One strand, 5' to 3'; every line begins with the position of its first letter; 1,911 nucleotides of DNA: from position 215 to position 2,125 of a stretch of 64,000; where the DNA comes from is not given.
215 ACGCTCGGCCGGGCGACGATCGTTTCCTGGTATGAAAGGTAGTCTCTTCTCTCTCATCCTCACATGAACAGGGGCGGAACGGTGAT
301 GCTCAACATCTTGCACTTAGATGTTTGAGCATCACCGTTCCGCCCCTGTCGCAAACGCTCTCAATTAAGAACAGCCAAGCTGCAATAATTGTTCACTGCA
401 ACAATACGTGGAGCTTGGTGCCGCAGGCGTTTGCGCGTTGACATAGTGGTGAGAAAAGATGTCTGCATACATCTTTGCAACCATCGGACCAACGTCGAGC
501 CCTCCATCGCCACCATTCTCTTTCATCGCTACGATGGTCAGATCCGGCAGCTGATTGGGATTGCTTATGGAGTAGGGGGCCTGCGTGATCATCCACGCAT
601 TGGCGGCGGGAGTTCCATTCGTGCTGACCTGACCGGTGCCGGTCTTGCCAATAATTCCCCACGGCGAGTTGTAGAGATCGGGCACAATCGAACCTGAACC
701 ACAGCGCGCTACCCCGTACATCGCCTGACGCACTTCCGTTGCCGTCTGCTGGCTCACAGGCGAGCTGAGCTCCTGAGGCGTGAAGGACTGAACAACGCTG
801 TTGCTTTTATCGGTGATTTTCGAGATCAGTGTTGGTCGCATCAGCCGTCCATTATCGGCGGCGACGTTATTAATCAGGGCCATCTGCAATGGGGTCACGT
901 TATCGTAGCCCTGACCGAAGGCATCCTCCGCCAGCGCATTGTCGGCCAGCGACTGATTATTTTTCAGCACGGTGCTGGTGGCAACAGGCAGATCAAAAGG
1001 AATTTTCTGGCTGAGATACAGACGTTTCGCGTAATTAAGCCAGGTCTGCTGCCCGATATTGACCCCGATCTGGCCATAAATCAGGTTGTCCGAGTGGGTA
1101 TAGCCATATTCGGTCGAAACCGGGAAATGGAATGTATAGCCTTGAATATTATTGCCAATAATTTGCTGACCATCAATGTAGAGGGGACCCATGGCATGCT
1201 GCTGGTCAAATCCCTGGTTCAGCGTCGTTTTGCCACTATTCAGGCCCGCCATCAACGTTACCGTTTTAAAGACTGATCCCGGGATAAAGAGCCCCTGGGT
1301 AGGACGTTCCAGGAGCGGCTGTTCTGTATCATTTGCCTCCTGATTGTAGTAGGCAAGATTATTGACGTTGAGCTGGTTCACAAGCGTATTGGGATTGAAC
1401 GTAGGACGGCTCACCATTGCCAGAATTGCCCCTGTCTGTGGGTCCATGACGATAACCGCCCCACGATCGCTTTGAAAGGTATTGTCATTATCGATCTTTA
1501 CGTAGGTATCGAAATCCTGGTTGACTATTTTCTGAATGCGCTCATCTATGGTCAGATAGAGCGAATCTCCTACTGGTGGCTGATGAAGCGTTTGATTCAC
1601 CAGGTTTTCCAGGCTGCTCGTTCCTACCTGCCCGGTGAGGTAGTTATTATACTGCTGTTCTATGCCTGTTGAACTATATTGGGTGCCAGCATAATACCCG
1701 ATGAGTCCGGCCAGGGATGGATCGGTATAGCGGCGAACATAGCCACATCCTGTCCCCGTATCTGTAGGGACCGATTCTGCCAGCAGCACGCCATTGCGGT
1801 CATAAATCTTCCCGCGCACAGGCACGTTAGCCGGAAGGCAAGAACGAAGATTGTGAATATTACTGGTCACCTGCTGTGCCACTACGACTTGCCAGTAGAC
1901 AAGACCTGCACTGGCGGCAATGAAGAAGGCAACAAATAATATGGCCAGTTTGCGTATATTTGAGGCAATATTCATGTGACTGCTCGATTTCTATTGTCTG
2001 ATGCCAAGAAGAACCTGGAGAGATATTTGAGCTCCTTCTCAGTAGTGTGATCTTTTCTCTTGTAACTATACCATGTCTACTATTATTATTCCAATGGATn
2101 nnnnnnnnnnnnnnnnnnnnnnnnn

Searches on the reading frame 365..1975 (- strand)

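Call 22: search_protein_families(library=pfam, proteins=[window:365-1975:-], max_evalue=0.001)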
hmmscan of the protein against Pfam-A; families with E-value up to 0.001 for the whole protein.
window:365-1975:- (536 aa): 3 families
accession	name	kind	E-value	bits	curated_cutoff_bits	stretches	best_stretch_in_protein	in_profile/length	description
PF00905.27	Transpeptidase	-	1.6e-46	159.3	22.1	1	172-473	1-270/299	Penicillin binding protein transpeptidase domain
PF21922.1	PBP_dimer_2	-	3.6e-12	46.8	27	1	54-138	1-82/83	Penicillin binding protein A dimerisation domain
PF03717.20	PBP_dimer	-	6.2e-07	30.5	24.4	0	52-71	4-23/180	Penicillin-binding Protein dimerisation domain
